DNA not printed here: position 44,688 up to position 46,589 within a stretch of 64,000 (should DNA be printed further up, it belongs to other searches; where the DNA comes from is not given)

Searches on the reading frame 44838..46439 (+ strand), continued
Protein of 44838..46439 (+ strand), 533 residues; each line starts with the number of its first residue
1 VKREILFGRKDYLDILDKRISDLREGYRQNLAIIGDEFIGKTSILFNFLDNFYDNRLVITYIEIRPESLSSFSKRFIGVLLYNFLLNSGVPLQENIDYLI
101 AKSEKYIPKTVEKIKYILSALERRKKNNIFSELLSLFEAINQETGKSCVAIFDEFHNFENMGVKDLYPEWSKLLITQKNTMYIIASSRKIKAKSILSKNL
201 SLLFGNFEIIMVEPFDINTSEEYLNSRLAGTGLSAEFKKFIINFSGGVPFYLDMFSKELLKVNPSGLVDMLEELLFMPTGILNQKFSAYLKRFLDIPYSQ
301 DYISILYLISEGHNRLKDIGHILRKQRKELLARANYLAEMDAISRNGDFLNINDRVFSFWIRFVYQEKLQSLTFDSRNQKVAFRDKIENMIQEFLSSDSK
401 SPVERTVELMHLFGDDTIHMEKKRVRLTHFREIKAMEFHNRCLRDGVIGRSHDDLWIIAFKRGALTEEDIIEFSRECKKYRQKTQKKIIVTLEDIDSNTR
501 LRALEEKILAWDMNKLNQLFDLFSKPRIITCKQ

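Call 19: find_related_loci(query=A1, collection=genome_contigs, flank=6000)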
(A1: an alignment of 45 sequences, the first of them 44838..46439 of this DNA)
Query A1 (533 aa) in genome_contigs; peptide patterns used: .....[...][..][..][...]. (x = any residue, [..] = any of these).
506 stretches matched a pattern; 500 encode a relative of the query (tblastn E <= 1e-3); the best 80 are kept; 80 distinct loci.
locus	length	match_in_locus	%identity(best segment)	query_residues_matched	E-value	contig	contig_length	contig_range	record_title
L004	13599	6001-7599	76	1-533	0e+0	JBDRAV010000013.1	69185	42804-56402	MAG: Candidatus Omnitrophota bacterium isolate MEGAHIT-group-1.1018 k141_488202, whole genome shotgun sequence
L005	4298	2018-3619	70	1-533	0e+0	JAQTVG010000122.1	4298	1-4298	MAG: Candidatus Omnitrophota bacterium isolate STB_82 NODE_70582_length_4298_cov_2.095181_Sandtown_B, whole genome shotg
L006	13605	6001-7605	69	1-533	0e+0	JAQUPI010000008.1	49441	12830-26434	MAG: Candidatus Omnitrophota bacterium isolate STD1_220 NODE_1352_length_49441_cov_4.325830_Sandtown_D1, whole genome sh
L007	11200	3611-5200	66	1-530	0e+0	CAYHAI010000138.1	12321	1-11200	MAG TPA_asm: uncultured Planctomycetales bacterium isolate ERP119294_co2_437 genome assembly, contig: k141_3999411, whol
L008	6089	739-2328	65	1-530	0e+0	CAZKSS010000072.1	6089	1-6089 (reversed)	MAG TPA_asm: uncultured Planctomycetales bacterium isolate SRP098346_co1_421 genome assembly, contig: NODE_18780_length_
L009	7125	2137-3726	64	1-530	0e+0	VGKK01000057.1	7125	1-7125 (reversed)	MAG: Candidatus Omnitrophota bacterium isolate M_DeepCast_400m_m2_183 M_DeepCast_400m_m2_183_Ga0194112_10022237, whole g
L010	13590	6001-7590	63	1-530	0e+0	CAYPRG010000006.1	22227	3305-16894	MAG TPA_asm: uncultured Planctomycetales bacterium isolate SRP178699_co1_560 genome assembly, contig: NODE_2748_length_2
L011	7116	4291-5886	65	1-530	0e+0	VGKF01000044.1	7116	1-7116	MAG: Candidatus Omnitrophota bacterium isolate K_DeepCast_150m_m2_086 K_DeepCast_150m_m2_086_Ga0194126_10022425, whole g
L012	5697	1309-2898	61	1-529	0e+0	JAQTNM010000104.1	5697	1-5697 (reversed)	MAG: Candidatus Omnitrophota bacterium isolate STA_64 NODE_34170_length_5697_cov_2.387971_Sandtown_A, whole genome shotg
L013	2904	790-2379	61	1-530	0e+0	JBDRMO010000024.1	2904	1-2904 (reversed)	MAG: Candidatus Omnitrophota bacterium isolate MEGAHIT-group-1.834 k141_5522727, whole genome shotgun sequence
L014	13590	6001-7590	62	1-530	0e+0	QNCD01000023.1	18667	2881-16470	MAG: Candidatus Omnitrophota bacterium isolate B70_G16 B70_Guay16_scaffold_01462, whole genome shotgun sequence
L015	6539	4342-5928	61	1-529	0e+0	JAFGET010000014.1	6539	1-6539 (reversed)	MAG: Candidatus Omnitrophota bacterium isolate Zod_Metabat.1253 k87_857765, whole genome shotgun sequence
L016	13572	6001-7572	62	7-530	0e+0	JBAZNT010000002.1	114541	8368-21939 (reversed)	MAG: Candidatus Omnitrophota bacterium isolate SO_2017_LW4_77 scaffold_526_c1_LW137-91_2017, whole genome shotgun sequen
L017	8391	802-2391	61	1-530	0e+0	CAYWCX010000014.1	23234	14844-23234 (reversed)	MAG TPA_asm: uncultured Planctomycetales bacterium isolate SRP098346_co1_343 genome assembly, contig: NODE_1928_length_2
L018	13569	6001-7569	61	8-530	0e+0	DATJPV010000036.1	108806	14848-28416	MAG TPA_asm: Patescibacteria group bacterium isolate SMAG_U14922 k141_4815927, whole genome shotgun sequence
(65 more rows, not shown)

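Call 22: find_encoding_contigs(protein=P0147, flank=6000, max_places=2)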
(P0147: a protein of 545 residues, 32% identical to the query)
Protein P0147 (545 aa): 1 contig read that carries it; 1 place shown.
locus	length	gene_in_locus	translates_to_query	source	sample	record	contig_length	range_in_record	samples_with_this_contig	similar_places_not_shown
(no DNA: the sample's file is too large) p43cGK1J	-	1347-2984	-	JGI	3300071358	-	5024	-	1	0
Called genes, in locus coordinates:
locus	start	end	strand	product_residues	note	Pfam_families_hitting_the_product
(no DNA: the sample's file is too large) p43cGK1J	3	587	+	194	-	?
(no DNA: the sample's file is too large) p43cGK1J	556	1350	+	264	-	PF01476:LysM, PF01551:Peptidase_M23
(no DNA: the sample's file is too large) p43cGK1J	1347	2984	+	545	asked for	PF01637:ATPase_2 (weak), PF13191:AAA_16 (weak), PF13173:AAA_14 (faint)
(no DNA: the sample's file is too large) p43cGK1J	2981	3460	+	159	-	PF00149:Metallophos, PF12850:Metallophos_2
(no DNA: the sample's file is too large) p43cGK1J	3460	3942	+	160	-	PF04677:CwfJ_C_1 (weak), PF11969:DcpS_C (weak), PF01230:HIT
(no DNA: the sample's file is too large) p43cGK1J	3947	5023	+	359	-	?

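Call 24: find_encoding_contigs(protein=P0246, flank=6000, max_places=2)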
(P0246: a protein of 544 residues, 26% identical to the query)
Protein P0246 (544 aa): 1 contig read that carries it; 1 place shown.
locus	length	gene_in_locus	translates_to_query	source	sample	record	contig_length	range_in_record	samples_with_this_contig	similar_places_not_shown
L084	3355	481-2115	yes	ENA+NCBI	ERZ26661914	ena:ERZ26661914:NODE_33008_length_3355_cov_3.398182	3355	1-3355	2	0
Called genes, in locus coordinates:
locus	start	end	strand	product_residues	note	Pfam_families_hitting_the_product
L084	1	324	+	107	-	?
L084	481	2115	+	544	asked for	PF13191:AAA_16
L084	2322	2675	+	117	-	PF01230:HIT, PF11969:DcpS_C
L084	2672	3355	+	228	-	?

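Call 25: find_encoding_contigs(protein=P0258, flank=6000, max_places=2)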
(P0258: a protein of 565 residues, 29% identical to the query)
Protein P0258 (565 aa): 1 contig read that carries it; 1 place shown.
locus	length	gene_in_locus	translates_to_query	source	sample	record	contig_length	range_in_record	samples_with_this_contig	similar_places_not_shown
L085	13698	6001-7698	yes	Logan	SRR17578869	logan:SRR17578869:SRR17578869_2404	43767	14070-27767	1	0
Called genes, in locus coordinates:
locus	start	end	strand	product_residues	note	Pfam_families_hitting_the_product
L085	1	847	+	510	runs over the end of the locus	PF11104:PilM_2, PF05137:PilN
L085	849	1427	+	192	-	-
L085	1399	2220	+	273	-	PF24575:TPR_Slam (faint), PF13431:TPR_17 (faint), PF25062:ARM_TT21_N (faint), PF00515:TPR_1 (faint), PF07719:TPR_2 (faint), PF13432:TPR_16 (weak), PF23914:TPR_CcmH_CycH, PF13414:TPR_11, +7 more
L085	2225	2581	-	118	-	PF10066:DUF2304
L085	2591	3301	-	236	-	PF00535:Glycos_transf_2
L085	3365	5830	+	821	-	PF02516:STT3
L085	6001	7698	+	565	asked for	PF13191:AAA_16 (weak)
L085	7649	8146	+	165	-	PF11969:DcpS_C, PF01230:HIT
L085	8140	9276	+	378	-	PF01966:HD, PF13286:HD_assoc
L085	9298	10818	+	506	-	PF13185:GAF_2 (weak), PF13492:GAF_3, PF13487:HD_5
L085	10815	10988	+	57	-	-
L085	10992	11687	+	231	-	PF00691:OmpA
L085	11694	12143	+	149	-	-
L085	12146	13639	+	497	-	PF01225:Mur_ligase, PF08245:Mur_ligase_M, PF02875:Mur_ligase_C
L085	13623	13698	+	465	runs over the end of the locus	PF08245:Mur_ligase_M, PF02875:Mur_ligase_C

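Call 26: find_encoding_contigs(protein=P0226, flank=6000, max_places=2)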
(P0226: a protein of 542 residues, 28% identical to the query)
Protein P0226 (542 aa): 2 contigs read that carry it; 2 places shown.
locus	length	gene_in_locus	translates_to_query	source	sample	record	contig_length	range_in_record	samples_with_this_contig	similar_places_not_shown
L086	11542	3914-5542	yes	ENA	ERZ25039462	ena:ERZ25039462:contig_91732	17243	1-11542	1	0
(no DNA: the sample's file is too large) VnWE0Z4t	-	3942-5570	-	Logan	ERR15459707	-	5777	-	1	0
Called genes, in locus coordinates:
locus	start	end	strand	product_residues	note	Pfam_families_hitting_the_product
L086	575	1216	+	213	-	PF00702:Hydrolase, PF13419:HAD_2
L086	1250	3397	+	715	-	PF22842:Pel9A-like_beta_helix (faint), PF21231:GH141_M (weak), PF05048:NosD, PF13229:Beta_helix, PF05048:NosD (weak)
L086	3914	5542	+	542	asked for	PF01637:ATPase_2, PF13191:AAA_16 (weak)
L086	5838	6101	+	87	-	-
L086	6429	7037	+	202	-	PF07929:PRiA4_ORF3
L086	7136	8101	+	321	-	PF04184:ST7, PF13428:TPR_14 (faint), PF07719:TPR_2 (faint)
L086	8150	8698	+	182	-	PF06685:DUF1186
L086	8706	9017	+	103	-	PF06685:DUF1186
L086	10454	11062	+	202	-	PF13801:Metal_resist (faint)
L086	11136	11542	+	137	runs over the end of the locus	-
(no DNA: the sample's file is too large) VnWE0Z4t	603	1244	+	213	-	PF00702:Hydrolase, PF13419:HAD_2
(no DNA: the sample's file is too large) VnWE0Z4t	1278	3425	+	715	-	PF22842:Pel9A-like_beta_helix (faint), PF21231:GH141_M (weak), PF05048:NosD, PF13229:Beta_helix, PF05048:NosD (weak)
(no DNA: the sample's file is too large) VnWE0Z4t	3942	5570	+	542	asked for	PF01637:ATPase_2, PF13191:AAA_16 (weak)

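Call 27: predict_structure(alignment_id=A1)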
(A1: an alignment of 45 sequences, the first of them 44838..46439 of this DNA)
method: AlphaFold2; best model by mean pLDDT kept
length: 533 residues; sequences in the alignment: 45
mean_pLDDT: 92.3   pTM: 0.89
mean pLDDT of the five models: 92.3, 92.0, 91.6, 90.4, 90.4
residues with pLDDT >= 90: 445; 70-90: 74; 50-70: 11; < 50: 3
segments of 3 or more residues with pLDDT < 50: none
pLDDT, mean of each block of 10 residues (from residue 1): 70 95 93 95 94 93 94 96 94 96 97 96 85 96 96 94 88 91 96 90 74 94 92 92 96 94 81 95 96 91 96 95 95 94 94 96 92 86 95 95 96 94 92 92 91 94 93 92 89 91 95 93 93 67
secondary structure, 60 per line:
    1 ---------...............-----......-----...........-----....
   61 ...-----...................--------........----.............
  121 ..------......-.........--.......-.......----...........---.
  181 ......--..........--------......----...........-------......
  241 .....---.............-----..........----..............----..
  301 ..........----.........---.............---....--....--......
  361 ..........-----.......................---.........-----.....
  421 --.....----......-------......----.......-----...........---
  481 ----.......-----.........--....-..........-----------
elements in order: H10-24 E30-35 H41-51 E57-63 H69-87 H96-103 H108-122 H129-134 H136-144 E147-153 H155-161 H166-176 E180-186 H189-198 E207-212 H217-227 H235-245 H249-261 H267-276 H281-294 H299-310 H316-323 H327-339 E343-346 E349-352 H355-370 H376-398 H402-410 E416-420 E423-427 E432-437 E445-450 E455-461 H467-477 E485-491 H497-505 E508-511 H513-522

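Call 29: fold_search(model_id=the predicted structure, library=pdb)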
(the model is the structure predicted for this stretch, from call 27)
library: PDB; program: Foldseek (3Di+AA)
matches with E <= 10: 1574; with E <= 0.001: 144
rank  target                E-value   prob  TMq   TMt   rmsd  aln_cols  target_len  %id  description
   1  2fna_A                1.7e-10  1.00  0.45  0.66   6.6       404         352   17  Crystal structure of an archaeal aaa+ atpase (sso1545) from sulfolobus solfataricus p2 at 2.00 A resolution (released 2006-02-07)
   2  2qby_B                5.0e-08  1.00  0.30  0.41  11.9       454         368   11  Crystal structure of a heterodimer of Cdc6/Orc1 initiators bound to origin DNA (from S. solfataricus) (released 2007-09-11)
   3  2qby_A                1.1e-07  1.00  0.37  0.50   8.2       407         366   14  Crystal structure of a heterodimer of Cdc6/Orc1 initiators bound to origin DNA (from S. solfataricus) (released 2007-09-11)
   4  8s0e_A                2.3e-07  1.00  0.32  0.44  12.6       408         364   12  H. sapiens OCCM bound to double stranded DNA (released 2024-10-02)
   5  7jgr_G                4.7e-07  1.00  0.32  0.43  13.9       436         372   14  Structure of Drosophila ORC bound to DNA (84 bp) and Cdc6 (released 2020-09-09)
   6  2a5y_C                6.5e-07  1.00  0.39  0.53   8.3       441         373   13  Structure of a CED-4/CED-9 complex (released 2005-10-11)
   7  4xgc_D                9.4e-07  1.00  0.30  0.35  15.1       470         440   12  Crystal structure of the eukaryotic origin recognition complex (released 2015-04-01)
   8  7jgr_A                1.4e-06  1.00  0.30  0.38  12.2       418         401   12  Structure of Drosophila ORC bound to DNA (84 bp) and Cdc6 (released 2020-09-09)
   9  7xe0_A                1.6e-06  1.00  0.41  0.28   7.9       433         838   14  Cryo-EM structure of plant NLR Sr35 resistosome (released 2022-09-28)
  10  7jk6_D                1.7e-06  1.00  0.27  0.32  15.7       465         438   12  Structure of Drosophila ORC in the active conformation (released 2020-09-09)
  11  7xx2_A                1.8e-06  1.00  0.42  0.28   7.9       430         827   14  Cryo-EM structure of Sr35 resistosome induced by AvrSr35 R381A (released 2022-11-02)
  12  7cte_D                1.8e-06  1.00  0.31  0.39  14.1       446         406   13  Human Origin Recognition Complex, ORC2-5 (released 2021-01-06)
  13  1w5t_A                1.9e-06  1.00  0.38  0.49   9.0       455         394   10  Structure of the Aeropyrum Pernix ORC2 protein (ADPNP-ADP complexes) (released 2004-10-05)
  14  7jgr_D                2.1e-06  1.00  0.27  0.32  15.7       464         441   13  Structure of Drosophila ORC bound to DNA (84 bp) and Cdc6 (released 2020-09-09)
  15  5uj7_D                2.9e-06  1.00  0.28  0.37  14.0       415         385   12  Structure of the active form of human Origin Recognition Complex ATPase motor module, complex subunitS 1, 4, 5 (released 2017-02-08)
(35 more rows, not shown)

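Call 30: search_protein_families(library=pfam, alignment_id=A1, max_evalue=0.1)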
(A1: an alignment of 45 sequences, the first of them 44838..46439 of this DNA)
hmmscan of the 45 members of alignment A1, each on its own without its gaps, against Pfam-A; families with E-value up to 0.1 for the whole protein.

A. member 1, window:44838-46439:+ (533 aa): 5 families
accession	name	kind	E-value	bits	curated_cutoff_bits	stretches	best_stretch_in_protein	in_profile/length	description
PF13191.12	AAA_16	-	4.6e-06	27.7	32.6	1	6-163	2-149/167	AAA ATPase domain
PF00071.28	Ras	-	0.019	15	21.6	1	31-63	2-35/162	Ras family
PF23177.1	bHLH_IRO3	-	0.067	13.9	27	0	106-149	3-44/80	Iron-related transcription factor 3 bHLH domain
PF04336.18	ACP_PD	-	0.077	13.5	27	0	48-153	76-181/183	Acyl carrier protein phosphodiesterase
PF08477.19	Roc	-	0.098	13.3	27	0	31-56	2-27/119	Ras of Complex, Roc, domain of DAPkinase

B. families by the number of members that match (of 45 scanned): 105 families (the first 25 are shown)
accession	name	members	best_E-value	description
PF13191.12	AAA_16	43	2.5e-11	AAA ATPase domain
PF13401.12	AAA_22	41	6e-08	AAA domain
PF01637.24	ATPase_2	38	2.1e-12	ATPase domain predominantly from Archaea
PF13173.12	AAA_14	28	5.3e-10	AAA domain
PF05621.17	TniB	20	0.0014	Bacterial TniB protein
PF24270.1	HTH_Cmi2_C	11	9.6e-07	Cmi2, C-terminal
PF05729.18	NACHT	8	7.1e-05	NACHT domain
PF08477.19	Roc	8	0.011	Ras of Complex, Roc, domain of DAPkinase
PF01022.26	HTH_5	6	3.4e-05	Bacterial regulatory protein, arsR family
PF00004.35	AAA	6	0.00026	ATPase family associated with various cellular activities (AAA)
PF00270.35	DEAD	6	0.0068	DEAD/DEAH box helicase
PF05673.19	DUF815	5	5.8e-05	Protein of unknown function (DUF815)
PF01978.25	TrmB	5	0.00086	Sugar-specific transcriptional regulator TrmB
PF24409.1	wHTH-PRTase_assc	5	0.0033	wHTH-PRTase associated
PF12775.13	AAA_7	4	0.00098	P-loop containing dynein motor region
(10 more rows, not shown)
